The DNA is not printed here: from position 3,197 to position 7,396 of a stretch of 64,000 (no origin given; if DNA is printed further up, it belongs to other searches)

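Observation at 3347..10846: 2499-aa subtilase with N-terminal lipobox and C-terminal TM anchor, carrying about 40 BspA-type LRRs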

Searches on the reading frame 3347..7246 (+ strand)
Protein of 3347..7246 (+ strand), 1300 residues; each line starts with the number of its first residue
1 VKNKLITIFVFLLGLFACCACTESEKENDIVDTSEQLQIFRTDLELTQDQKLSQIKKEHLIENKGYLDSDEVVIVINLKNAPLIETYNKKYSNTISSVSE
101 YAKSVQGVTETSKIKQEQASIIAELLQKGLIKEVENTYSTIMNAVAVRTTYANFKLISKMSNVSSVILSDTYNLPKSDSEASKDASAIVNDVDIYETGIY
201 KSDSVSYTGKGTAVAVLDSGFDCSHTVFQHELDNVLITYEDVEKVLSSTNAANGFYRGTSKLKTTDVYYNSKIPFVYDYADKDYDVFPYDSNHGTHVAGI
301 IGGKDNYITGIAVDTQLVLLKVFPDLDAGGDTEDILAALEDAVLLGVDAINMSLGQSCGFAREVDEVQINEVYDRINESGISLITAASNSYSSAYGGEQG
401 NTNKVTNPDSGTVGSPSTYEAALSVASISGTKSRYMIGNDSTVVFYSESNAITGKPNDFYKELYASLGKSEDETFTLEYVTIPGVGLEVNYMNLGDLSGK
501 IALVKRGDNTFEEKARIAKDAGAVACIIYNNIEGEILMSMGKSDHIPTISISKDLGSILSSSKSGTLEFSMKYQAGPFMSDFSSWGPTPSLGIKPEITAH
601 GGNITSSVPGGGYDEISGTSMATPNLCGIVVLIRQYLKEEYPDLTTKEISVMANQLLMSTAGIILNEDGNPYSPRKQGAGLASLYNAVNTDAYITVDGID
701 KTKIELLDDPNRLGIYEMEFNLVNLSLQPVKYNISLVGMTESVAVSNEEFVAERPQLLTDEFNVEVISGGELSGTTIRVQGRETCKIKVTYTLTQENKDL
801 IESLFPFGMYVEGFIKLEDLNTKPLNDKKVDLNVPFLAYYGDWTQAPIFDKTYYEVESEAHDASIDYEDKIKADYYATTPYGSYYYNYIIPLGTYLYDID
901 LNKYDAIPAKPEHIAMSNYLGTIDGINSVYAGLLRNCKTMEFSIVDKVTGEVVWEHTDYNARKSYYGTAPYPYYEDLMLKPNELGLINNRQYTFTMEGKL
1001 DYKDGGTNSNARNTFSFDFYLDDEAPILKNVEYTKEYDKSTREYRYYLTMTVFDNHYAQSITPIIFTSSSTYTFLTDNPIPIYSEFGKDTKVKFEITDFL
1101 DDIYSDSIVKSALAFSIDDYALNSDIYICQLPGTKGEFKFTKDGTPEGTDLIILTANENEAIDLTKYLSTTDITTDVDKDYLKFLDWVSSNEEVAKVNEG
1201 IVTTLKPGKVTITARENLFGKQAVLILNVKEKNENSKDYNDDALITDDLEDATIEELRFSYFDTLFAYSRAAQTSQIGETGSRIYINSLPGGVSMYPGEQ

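Call 12: search_solved_structures(query=window:3347-7246:+, show_alignments=2, max_evalue=0.00001)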
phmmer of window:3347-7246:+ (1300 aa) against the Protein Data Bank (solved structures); distinct sequences matched with E-value up to 0.00001: 103 (the best 60 are shown).
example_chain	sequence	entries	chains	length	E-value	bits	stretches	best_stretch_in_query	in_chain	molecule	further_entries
7edd_A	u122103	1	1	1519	1.2e-64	222.1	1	179-876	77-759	C5a peptidase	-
5xyr_A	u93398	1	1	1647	2.5e-60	207.7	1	280-876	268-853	Chemokine protease C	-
31mr_B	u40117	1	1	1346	2.9e-60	207.5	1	281-876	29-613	Cell envelope proteinase A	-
5xya_A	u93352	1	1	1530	3.4e-60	207.3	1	280-876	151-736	Chemokine protease C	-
6vjb_A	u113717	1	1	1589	7e-60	206.3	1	280-876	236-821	Putative cell envelope proteinase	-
5xxz_A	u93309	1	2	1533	1e-58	202.4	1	281-876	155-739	Chemokine protease C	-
1xf1_A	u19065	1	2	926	1.2e-57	198.9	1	208-874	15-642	C5a peptidase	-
8bty_A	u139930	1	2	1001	1.3e-57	198.7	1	205-874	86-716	C5a peptidase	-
3eif_A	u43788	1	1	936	9.7e-57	195.8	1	207-874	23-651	C5a peptidase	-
7yzx_A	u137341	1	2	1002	1.3e-56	195.4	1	206-874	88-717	C5a peptidase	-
7bj3_A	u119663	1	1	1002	3.1e-56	194.2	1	206-874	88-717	C5a peptidase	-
8jmw_A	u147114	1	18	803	2e-37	131.9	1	277-711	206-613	S8 family serine peptidase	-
1dbi_A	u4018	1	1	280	8.6e-13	50.3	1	270-392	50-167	AK.1 SERINE PROTEASE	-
7xr8_A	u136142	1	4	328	2.4e-12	48.8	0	596-649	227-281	Major intracellular serine protease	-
3vyv_A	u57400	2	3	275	3.2e-12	48.4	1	287-430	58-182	Subtilisin NAT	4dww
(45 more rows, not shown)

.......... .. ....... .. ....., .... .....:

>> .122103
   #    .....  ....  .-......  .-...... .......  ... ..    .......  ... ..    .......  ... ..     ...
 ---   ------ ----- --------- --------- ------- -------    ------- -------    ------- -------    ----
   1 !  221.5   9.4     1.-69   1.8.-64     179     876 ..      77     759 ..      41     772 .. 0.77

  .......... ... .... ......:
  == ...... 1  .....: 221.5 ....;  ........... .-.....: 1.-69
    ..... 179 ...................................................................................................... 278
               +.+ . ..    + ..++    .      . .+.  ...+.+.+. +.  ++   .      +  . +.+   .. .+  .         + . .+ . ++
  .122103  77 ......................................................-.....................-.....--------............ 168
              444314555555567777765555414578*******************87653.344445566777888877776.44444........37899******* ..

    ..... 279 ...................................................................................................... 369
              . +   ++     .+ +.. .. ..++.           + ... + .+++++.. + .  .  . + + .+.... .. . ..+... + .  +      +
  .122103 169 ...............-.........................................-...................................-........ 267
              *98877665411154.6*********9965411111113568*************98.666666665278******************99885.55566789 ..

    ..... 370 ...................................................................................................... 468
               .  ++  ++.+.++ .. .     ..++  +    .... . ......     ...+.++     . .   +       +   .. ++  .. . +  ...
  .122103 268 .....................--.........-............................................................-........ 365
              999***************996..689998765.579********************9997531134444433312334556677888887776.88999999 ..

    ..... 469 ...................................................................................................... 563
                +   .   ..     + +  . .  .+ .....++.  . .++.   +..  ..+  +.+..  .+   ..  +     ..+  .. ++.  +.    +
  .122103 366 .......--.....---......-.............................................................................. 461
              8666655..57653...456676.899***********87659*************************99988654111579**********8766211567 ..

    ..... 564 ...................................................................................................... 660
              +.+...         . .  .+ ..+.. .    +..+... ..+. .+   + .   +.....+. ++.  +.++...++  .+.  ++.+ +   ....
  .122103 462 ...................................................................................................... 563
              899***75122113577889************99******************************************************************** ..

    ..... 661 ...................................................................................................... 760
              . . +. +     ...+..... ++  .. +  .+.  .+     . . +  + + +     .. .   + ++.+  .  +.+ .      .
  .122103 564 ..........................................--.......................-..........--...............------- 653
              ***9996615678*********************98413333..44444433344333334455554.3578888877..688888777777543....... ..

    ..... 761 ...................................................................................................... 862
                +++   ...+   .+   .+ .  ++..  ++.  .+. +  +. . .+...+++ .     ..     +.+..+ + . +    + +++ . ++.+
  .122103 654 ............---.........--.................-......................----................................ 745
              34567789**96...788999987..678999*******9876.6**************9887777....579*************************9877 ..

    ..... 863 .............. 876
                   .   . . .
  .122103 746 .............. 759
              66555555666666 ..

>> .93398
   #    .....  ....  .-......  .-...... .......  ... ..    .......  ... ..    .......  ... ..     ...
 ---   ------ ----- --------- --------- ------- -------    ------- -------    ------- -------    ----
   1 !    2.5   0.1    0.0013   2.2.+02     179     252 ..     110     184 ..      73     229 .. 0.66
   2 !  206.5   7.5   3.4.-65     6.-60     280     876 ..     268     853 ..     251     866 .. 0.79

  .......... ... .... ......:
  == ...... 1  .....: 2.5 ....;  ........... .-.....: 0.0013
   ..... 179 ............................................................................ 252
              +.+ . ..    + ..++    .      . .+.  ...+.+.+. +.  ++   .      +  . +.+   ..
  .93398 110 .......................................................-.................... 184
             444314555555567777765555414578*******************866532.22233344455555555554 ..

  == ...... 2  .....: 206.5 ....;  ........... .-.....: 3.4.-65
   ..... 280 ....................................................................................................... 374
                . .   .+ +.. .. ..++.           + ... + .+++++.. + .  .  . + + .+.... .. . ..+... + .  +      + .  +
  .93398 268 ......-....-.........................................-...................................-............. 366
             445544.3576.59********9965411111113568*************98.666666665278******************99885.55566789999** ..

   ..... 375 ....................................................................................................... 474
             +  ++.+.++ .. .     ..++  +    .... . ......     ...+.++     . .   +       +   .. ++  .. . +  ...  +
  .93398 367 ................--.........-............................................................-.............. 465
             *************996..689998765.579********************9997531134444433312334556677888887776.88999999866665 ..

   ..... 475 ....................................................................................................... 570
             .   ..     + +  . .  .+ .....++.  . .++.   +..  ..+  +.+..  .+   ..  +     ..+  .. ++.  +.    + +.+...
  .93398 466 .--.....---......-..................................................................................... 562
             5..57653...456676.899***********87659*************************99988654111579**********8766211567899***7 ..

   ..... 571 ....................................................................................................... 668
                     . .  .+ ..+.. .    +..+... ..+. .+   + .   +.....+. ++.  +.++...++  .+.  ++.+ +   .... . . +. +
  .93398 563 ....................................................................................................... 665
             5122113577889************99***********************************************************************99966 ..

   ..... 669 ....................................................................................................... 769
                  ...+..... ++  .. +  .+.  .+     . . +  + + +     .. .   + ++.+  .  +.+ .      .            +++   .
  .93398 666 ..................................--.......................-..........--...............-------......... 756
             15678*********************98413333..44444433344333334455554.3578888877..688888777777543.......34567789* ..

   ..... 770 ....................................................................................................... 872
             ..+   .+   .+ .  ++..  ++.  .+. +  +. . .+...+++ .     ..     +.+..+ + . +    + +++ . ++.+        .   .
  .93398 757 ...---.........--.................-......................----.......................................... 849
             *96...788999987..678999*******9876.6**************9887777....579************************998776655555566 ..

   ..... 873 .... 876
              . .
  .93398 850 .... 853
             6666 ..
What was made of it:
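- Checked: They align to SpyCEP and C5a peptidase (call 12).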

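Call 35: predict_structure(alignment_id=A1)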
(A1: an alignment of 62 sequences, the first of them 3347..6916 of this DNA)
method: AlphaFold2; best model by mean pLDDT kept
length: 1190 residues; sequences in the alignment: 62
mean_pLDDT: 69.5   pTM: 0.60
mean pLDDT of the five models: 69.5, 69.3, 65.8, 64.5, 62.0
residues with pLDDT >= 90: 154; 70-90: 526; 50-70: 270; < 50: 240
segments of 3 or more residues with pLDDT < 50: 1-3, 18-64, 171-192, 290-293, 326-328, 355-366, 388-402, 410-418, 535-537, 577-587, 851-912, 919-923, 963-971, 1104-1110, 1120-1123, 1183-1190
pLDDT, mean of each block of 10 residues (from residue 1): 61 58 35 36 32 37 55 83 90 86 88 90 89 86 87 81 75 30 32 56 77 85 76 87 87 76 87 88 70 61 65 88 60 83 91 54 50 85 65 30 54 44 64 72 73 68 87 90 84 82 83 86 88 55 71 83 89 58 45 57 53 54 80 90 87 89 67 70 82 86 86 93 92 92 76 75 91 93 94 93 86 91 79 90 75 42 39 31 27 34 38 51 54 62 86 80 40 65 73 83 76 75 59 73 75 66 62 65 67 74 50 63 54 55 73 61 68 57 44
secondary structure, 60 per line:
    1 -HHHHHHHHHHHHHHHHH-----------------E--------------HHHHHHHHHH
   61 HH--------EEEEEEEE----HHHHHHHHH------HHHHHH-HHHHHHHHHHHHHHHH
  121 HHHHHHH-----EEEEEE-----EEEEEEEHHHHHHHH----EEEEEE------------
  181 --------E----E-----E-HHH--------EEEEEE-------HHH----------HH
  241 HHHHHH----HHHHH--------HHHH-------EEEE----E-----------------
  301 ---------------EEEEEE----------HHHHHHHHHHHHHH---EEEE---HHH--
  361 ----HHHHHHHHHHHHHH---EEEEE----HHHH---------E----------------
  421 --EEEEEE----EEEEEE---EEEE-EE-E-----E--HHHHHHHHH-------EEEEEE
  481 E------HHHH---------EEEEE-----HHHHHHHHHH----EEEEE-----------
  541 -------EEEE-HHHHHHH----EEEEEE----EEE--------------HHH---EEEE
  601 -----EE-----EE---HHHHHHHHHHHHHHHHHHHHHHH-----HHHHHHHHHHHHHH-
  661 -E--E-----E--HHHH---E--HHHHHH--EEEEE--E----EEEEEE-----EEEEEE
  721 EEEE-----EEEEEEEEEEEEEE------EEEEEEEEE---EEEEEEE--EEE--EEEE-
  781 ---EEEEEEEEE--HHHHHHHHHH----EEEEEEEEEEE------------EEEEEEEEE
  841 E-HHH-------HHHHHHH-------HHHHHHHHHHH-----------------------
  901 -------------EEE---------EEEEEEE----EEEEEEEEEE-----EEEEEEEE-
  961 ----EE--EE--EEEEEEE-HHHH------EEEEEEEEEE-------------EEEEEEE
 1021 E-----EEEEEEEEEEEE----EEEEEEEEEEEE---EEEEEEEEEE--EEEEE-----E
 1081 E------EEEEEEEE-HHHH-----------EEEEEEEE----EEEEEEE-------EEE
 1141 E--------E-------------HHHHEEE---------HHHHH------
elements in order (helices of 4 or more, strands of 3 or more residues): H2-18 H51-62 E71-78 H83-91 H98-103 H105-127 E133-138 E144-150 H151-158 E163-168 E213-218 H239-246 H251-255 H264-267 E275-278 E316-321 H332-345 E349-352 H365-378 E382-386 H391-394 E423-428 E433-438 E442-445 H459-467 E475-481 H488-491 E501-505 H511-520 E525-529 E548-551 H553-559 E564-569 E574-576 E597-600 H618-640 H646-659 H674-677 H684-689 E692-696 E704-709 E715-724 E730-743 E750-758 E762-768 E771-773 E776-779 E784-792 H795-804 E809-819 E832-841 H853-859 H867-877 E914-916 E926-932 E937-946 E952-959 E973-979 H981-984 E991-1000 E1014-1021 E1027-1038 E1043-1054 E1058-1067 E1070-1074 E1088-1095 H1097-1100 E1112-1119 E1124-1130 E1138-1141 H1164-1167 E1168-1170 H1180-1184
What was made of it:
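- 3410..3538 (+): Predicted disordered tether, residues 22-64. AF2 pLDDT below 50 for residues 18-64 (call 35).
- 3539..3856 (+): I9-like propeptide domain, residues ~65-170, followed by a disordered linker (171-192) that is the likely autoprocessing region. AF2 gives a beta-alpha-beta-beta-alpha-beta fold with pLDDT 83-90 and a linker with pLDDT ~30 (call 35).
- On Cell-envelope proteinase / C5a-peptidase-like subgroup of S8: AF2 shows a prodomain-like fold at 70-170 with pLDDT 83-90 (call 35).
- The prodomain fold at 70-170 has pLDDT 83-90 and is flanked by disordered linkers (call 35). A 43-residue disordered tether follows Cys21 (call 35).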

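Call 40: fold_search(model_id=the predicted structure, library=pdb)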
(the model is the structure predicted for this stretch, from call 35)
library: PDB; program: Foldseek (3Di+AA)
matches with E <= 10: 1461; with E <= 0.001: 243
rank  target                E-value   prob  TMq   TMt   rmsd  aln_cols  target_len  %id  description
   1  8bty_A                4.2e-47  1.00  0.45  0.56  10.4      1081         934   20  Structure of the active form of ScpB, the C5a-peptidase from Streptococcus agalactiae. (released 2023-11-15)
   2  7yzx_A                3.1e-46  1.00  0.45  0.56  11.1      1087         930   20  ScpA from Streptococcus pyogenes, D783A mutant. (released 2022-08-31)
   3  7edd                  3.7e-46  1.00  0.49  0.43   9.9      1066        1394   22  Crystal structure of a serine protease from Streptococcus pyogenes (released 2021-05-12)
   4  7bj3                  6.4e-46  1.00  0.45  0.55  10.8      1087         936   20  ScpA from Streptococcus pyogenes, S512A active site mutant (released 2021-05-12)
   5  3eif                  1.2e-45  1.00  0.44  0.54  11.1      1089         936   20  1.9 angstrom crystal structure of the active form of the C5a peptidase from Streptococcus pyogenes (ScpA) (released 2009-02-24)
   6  1xf1_A                1.9e-42  1.00  0.41  0.51  11.5      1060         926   20  Structure of C5a peptidase- a key virulence factor from Streptococcus (released 2005-11-22)
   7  6vjb                  2.4e-42  1.00  0.47  0.42  11.2      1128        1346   19  Crystal structure of a catalytically inactive CXC Chemokine-degrading protease SpyCEP from Streptococcus pyogenes (released 2020-04-15)
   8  5xyr                  5.5e-38  1.00  0.48  0.42   9.5      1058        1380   21  Crystal structure of a serine protease from Streptococcus species (released 2018-08-08)
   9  5xxz_A                7.5e-37  1.00  0.45  0.41  10.8      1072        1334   19  Crystal structure of a serine protease from Streptococcus species (released 2018-08-08)
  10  5xya                  1.3e-36  1.00  0.45  0.40  10.4      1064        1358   19  Crystal structure of a serine protease from Streptococcus species (released 2018-08-08)
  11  5xxz_B                3.2e-34  1.00  0.45  0.41  10.7      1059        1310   19  Crystal structure of a serine protease from Streptococcus species (released 2018-08-08)
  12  7eox_A                8.6e-23  1.00  0.28  0.48   9.8       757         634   15  Protease structure from Euphorbia resinifera (released 2022-01-12)
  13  3vta_A                2.0e-21  1.00  0.28  0.52  10.4       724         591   16  Crystal Structure of cucumisin, a subtilisin-like endoprotease from Cucumis melo L (released 2012-08-08)
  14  8jmw_A                3.7e-21  1.00  0.29  0.62  10.3       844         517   16  Fibril form of serine peptidase Vpr (released 2023-12-06)
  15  4yn3_A                1.6e-20  1.00  0.28  0.52  10.1       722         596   17  Crystal structure of Cucumisin complex with pro-peptide (released 2016-03-09)
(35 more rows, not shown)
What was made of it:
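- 5420..6736 (+): Fn3-like beta-sandwich domains, residues ~692-1130, equivalent to the A-domain of cell-envelope proteinases. The AF2 model aligns over ~1080 columns with ScpA, ScpB and SpyCEP, Foldseek E ~1e-46 (calls 35, 40).
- On Cell-envelope proteinase / C5a-peptidase-like subgroup of S8: The Foldseek alignment to ScpA/ScpB/SpyCEP spans ~1080 columns, E ~1e-46 (call 40).
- The AF2 model of residues 1-1190 matches ScpA/ScpB/SpyCEP over ~1080 columns, E ~1e-46 (calls 35, 40). The closest solved relatives are ScpA/ScpB/SpyCEP (calls 12, 40).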
